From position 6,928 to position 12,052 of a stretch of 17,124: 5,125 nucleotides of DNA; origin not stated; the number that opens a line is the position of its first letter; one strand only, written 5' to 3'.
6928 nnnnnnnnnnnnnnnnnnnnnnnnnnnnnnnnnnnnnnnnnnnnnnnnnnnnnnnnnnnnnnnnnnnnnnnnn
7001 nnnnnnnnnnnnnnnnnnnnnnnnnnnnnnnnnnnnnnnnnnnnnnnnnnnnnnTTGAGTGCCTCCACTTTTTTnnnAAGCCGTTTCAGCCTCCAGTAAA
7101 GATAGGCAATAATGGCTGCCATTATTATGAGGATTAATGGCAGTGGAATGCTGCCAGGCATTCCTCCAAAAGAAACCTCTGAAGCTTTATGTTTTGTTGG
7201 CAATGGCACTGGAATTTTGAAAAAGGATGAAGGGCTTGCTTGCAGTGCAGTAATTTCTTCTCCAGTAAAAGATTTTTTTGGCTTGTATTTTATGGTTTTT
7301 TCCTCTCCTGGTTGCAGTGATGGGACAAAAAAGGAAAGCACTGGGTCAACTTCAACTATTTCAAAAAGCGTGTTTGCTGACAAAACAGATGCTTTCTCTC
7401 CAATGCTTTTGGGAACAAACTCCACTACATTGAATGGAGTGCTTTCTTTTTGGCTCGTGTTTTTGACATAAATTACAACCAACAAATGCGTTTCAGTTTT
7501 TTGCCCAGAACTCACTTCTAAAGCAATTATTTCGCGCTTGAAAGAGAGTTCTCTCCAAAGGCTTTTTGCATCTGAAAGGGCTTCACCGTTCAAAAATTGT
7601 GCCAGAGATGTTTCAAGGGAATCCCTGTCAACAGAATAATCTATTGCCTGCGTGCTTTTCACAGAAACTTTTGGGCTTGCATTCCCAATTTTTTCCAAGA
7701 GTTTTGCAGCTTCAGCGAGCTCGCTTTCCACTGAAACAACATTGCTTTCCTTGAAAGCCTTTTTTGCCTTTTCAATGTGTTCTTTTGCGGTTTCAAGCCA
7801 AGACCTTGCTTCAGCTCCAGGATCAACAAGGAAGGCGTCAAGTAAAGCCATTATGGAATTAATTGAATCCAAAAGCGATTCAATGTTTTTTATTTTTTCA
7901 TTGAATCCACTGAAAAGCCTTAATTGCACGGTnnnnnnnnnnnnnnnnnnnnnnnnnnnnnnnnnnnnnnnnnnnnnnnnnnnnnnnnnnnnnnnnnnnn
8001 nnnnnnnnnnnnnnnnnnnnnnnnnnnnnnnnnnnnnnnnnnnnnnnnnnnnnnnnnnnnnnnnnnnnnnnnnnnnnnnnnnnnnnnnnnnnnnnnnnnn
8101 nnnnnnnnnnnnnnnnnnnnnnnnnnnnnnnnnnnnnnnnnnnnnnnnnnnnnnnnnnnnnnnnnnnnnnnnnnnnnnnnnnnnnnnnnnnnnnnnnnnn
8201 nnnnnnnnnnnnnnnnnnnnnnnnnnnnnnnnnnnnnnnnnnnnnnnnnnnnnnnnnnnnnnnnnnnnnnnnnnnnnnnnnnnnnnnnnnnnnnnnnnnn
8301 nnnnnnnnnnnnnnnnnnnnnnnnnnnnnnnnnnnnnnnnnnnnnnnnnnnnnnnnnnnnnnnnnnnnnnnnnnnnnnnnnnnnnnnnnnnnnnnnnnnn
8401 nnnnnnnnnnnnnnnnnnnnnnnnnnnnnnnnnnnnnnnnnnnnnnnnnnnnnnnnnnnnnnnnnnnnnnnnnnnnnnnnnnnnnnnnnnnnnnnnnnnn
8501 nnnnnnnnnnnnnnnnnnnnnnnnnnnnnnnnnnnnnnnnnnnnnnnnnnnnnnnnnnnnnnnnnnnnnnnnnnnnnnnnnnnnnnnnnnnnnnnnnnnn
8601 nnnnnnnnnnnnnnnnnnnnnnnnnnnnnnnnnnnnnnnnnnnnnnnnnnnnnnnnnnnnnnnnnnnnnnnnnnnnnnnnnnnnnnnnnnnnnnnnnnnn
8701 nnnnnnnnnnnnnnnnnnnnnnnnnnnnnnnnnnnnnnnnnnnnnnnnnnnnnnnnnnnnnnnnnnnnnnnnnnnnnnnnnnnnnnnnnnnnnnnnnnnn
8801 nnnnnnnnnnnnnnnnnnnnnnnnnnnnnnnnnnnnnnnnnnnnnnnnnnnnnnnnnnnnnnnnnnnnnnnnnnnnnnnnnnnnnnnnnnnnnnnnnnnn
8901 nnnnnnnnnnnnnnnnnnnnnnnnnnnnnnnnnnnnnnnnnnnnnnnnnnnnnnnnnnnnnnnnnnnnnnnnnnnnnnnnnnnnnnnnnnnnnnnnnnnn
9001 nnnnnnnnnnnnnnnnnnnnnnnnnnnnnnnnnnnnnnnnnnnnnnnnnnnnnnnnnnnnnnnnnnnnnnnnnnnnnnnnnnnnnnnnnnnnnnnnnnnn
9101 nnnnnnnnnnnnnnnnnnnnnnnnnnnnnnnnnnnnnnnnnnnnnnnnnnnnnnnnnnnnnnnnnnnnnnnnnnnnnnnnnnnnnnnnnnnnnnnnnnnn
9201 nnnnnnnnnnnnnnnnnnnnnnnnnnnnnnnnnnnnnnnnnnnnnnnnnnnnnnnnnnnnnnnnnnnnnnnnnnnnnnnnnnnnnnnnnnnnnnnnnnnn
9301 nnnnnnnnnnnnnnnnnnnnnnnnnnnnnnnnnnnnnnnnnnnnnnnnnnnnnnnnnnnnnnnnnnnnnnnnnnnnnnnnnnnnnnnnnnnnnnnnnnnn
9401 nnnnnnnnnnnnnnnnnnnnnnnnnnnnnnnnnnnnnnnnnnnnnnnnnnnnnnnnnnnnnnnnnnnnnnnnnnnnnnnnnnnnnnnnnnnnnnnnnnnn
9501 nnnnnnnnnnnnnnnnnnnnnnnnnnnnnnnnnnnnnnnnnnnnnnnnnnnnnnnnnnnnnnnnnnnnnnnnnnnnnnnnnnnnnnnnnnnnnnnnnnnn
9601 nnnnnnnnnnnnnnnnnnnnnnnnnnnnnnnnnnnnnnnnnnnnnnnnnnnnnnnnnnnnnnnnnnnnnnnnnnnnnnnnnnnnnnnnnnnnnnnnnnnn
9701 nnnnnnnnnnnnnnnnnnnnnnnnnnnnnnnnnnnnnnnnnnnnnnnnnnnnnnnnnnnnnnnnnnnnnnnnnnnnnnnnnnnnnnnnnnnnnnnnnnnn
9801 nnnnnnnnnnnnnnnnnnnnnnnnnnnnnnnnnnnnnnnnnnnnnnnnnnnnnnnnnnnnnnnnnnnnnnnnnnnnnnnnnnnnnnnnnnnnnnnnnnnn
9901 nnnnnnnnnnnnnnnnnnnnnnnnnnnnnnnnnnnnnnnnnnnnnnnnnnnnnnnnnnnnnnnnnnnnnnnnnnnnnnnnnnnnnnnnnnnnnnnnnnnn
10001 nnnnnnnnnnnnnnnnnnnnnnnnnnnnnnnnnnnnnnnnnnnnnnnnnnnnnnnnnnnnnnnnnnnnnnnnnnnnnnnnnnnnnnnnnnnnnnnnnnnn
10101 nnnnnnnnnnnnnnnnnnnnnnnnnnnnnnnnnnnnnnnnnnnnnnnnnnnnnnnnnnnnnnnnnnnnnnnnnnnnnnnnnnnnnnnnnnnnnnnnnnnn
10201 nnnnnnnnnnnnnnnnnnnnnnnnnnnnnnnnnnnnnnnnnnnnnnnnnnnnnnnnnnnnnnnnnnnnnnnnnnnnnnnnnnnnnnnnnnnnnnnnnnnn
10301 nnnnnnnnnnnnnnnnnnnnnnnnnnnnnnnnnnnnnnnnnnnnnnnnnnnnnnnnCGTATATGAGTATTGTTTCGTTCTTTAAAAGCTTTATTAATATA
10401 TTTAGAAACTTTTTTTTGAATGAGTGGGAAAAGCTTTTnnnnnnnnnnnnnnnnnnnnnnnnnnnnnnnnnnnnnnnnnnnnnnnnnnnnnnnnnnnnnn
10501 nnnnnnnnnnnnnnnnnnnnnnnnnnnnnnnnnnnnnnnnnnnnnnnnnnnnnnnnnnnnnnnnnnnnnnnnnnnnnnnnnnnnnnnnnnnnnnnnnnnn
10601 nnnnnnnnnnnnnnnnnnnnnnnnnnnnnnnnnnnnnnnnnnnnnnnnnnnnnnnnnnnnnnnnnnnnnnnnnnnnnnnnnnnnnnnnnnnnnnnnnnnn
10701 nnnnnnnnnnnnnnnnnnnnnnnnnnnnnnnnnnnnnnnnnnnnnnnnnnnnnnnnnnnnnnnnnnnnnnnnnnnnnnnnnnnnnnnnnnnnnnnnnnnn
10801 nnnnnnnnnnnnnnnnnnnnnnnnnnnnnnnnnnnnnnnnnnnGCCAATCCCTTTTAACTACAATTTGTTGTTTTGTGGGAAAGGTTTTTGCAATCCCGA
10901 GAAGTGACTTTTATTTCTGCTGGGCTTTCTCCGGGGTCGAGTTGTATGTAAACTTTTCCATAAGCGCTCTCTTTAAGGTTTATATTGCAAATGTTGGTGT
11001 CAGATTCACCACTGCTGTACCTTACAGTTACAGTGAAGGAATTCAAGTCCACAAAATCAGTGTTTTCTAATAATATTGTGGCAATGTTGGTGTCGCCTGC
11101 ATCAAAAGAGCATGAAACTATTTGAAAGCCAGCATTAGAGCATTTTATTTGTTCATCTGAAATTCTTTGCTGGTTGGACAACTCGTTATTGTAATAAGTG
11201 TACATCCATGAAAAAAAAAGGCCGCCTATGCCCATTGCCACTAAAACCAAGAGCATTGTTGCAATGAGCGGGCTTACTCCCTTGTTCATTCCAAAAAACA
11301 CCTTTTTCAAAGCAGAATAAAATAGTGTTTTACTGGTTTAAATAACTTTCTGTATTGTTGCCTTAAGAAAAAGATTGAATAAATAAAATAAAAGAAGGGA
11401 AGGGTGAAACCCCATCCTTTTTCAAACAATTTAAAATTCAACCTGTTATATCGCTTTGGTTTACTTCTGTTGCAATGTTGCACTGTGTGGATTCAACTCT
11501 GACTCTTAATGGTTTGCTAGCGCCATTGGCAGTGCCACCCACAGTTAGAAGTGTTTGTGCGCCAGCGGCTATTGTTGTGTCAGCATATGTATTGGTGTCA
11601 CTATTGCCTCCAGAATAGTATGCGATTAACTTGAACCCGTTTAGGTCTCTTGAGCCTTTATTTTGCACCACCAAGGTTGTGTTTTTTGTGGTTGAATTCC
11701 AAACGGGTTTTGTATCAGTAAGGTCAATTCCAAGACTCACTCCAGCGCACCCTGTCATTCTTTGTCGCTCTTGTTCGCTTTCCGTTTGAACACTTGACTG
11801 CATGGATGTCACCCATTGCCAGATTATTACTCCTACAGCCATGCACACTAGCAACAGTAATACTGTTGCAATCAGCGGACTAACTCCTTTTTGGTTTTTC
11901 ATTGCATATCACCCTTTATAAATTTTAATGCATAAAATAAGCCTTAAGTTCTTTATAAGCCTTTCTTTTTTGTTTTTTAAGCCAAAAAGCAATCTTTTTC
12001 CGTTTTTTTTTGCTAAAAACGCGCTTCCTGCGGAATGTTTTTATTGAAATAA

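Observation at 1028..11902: Eleven-gene archaeal type IV pilus-like locus (non-archaellum, Epd/Tad-like) with a giant adhesin embedded in it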

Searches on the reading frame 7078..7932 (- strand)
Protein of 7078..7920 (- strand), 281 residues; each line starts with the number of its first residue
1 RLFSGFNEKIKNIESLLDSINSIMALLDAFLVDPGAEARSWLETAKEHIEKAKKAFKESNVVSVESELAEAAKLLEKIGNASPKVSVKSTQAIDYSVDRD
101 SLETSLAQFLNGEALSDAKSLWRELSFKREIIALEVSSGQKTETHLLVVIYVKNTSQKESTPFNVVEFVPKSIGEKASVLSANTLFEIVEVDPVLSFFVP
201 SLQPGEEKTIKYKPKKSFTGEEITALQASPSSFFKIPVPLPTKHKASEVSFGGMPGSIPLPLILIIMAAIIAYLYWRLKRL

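Call 63: search_protein_families(library=pfam, max_evalue=0.1, proteins=[window:7078-7920:-])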
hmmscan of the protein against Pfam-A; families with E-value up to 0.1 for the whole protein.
window:7078-7920:- (281 aa): 0 families

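Call 87: search_solved_structures(query=A8, max_evalue=10)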
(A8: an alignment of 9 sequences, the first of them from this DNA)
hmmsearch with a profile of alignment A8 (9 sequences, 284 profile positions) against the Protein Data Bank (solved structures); distinct sequences matched with E-value up to 10: 15.
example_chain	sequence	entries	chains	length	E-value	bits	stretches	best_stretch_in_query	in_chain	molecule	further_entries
9tn7_A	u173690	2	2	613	0.14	14.5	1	4-52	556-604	Coenzyme F420 hydrogenase/dehydrogenase beta subunit domain protein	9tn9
1wpa_A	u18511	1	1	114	0.19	14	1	8-84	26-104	Occludin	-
3g7c_A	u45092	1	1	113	0.21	13.9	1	8-84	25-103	Occludin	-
1xaw_A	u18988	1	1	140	0.21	13.9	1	12-84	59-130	Occludin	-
22vl_b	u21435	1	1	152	0.25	13.7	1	18-107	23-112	ATP synthase subunit b, chloroplastic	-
5tgw_A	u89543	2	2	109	0.52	12.6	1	16-84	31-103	PS1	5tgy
9dni_A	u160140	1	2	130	0.69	12.2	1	18-79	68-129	De novo designed IR agonist ""S2-F1-S1""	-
3wpr_A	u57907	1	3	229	0.92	11.8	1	44-92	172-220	Trimeric autotransporter adhesin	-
9dn6_A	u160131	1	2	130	0.98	11.7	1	19-82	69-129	De novo designed IR agonist RF-405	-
6eun_A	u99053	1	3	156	1.1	11.5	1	24-99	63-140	Adhesin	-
6eup_A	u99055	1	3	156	1.2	11.5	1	24-99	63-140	Adhesin A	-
4xa3_A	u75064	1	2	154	1.3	11.3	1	26-114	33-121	Gp7-MYH7(1361-1425)-Eb1 chimera protein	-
6z35_A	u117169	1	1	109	1.6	11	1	16-84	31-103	Maquette 2-1ip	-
8arf_B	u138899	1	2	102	2.1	10.6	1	30-98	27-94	Protein Spindly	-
3s84_A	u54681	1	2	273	7.3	8.8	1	14-87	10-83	Apolipoprotein A-IV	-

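Call 88: search_protein_families(library=pfam, alignment_id=A8, max_evalue=1)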
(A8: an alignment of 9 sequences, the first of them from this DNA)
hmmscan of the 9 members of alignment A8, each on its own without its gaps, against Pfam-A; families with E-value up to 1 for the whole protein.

A. member 1, seq(285 aa): 1 family
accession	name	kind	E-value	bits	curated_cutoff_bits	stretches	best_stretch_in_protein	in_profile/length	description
PF13355.12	ARC6-like_IMS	-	0.28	12.2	22.8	1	52-104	59-110/117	ARC6-like, IMS domain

B. families by the number of members that match (of 9 scanned): 24 families
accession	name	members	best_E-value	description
PF23151.1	NuiA_2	1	0.0023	NuiA-like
PF12631.12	MnmE_helical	1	0.0041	MnmE helical domain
PF03950.23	tRNA-synt_1c_C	1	0.0053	tRNA synthetases class I (E and Q), anti-codon binding domain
PF03461.20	TRCF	1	0.0059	TRCF domain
PF02181.28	FH2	1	0.0066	Formin Homology 2 Domain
PF25678.1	DUF7946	1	0.0077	Domain of unknown function (DUF7946)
PF08337.17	Plexin_cytopl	1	0.028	Plexin cytoplasmic RasGAP domain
PF21015.2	Ybfg_C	1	0.046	Ybfg C-terminal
PF09969.14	DUF2203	1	0.049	Uncharacterized conserved protein (DUF2203)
PF07262.16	CdiI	1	0.069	CDI immunity protein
PF01274.28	MS_TIM-barrel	1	0.12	Malate synthase, TIM barrel domain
PF07705.17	CARDB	1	0.15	CARDB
PF12844.13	HTH_19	1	0.15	Helix-turn-helix domain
PF20675.2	MPH2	1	0.16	Maintenance of Photosystem II under High light 2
PF18915.5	DUF5667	1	0.18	Domain of unknown function (DUF5667)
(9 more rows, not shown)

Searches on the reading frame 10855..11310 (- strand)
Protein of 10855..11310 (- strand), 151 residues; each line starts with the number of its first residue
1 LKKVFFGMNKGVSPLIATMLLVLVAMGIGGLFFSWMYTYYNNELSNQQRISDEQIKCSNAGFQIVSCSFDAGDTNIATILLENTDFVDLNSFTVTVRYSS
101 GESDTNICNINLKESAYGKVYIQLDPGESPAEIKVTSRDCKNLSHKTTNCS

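Call 4: search_protein_families(library=pfam, max_evalue=0.1, proteins=[window:10855-11310:-])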
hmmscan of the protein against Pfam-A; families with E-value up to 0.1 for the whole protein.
window:10855-11310:- (151 aa): 2 families
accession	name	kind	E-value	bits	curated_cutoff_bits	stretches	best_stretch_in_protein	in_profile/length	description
PF07790.16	Pilin_N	-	0.041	15.2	25.2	0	10-73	1-62/78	Archaeal Type IV pilin, N-terminal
PF05814.16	Ac76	-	0.048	14.1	22.5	1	8-56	19-61/83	Orf76 (Ac76)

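Call 6: search_protein_families(library=ncbifam, max_evalue=0.1, proteins=[window:10855-11310:-])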
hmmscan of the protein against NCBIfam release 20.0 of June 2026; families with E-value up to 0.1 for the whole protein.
window:10855-11310:- (151 aa): 1 family
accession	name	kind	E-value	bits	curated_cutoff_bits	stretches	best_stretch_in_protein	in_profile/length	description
NF046073.1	UpsA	equivalog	2.1e-06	27.9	130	1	9-111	1-105/136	pilin subunit UpsA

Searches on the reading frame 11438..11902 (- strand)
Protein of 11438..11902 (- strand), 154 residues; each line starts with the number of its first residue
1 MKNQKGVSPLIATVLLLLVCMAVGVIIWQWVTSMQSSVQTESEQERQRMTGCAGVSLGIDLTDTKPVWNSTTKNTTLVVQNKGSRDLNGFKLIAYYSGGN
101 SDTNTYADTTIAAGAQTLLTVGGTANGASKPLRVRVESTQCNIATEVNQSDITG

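Call 4: search_protein_families(library=pfam, max_evalue=0.1, proteins=[window:11438-11902:-])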
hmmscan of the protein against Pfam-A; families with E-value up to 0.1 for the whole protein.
window:11438-11902:- (154 aa): 1 family
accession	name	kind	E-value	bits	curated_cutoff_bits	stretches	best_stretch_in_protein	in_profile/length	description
PF07705.17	CARDB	-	0.032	14.9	22.7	1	64-138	12-85/101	CARDB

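Call 6: search_protein_families(library=ncbifam, max_evalue=0.1, proteins=[window:11438-11902:-])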
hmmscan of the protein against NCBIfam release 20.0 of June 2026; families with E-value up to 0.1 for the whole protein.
window:11438-11902:- (154 aa): 5 families
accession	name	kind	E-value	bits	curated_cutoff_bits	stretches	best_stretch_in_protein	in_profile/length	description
NF046073.1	UpsA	equivalog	4.4e-05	23.6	130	1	4-47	1-44/136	pilin subunit UpsA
NF052591.1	ArlG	equivalog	0.00014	21.9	110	1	5-88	4-84/148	archaellum stator protein ArlG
TIGR02537.2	arch_flag_Nterm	domain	0.0096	15.4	20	1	5-18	3-16/33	archaellin/type IV pilin N-terminal domain-containing protein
NF005678.0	PRK07473.1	equivalog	0.03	13.3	386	1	55-126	280-347/376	M20/M25/M40 family metallo-hydrolase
TIGR04361.1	TrbK_Ti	equivalog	0.064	13.6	50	0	11-47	5-41/64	entry exclusion protein TrbK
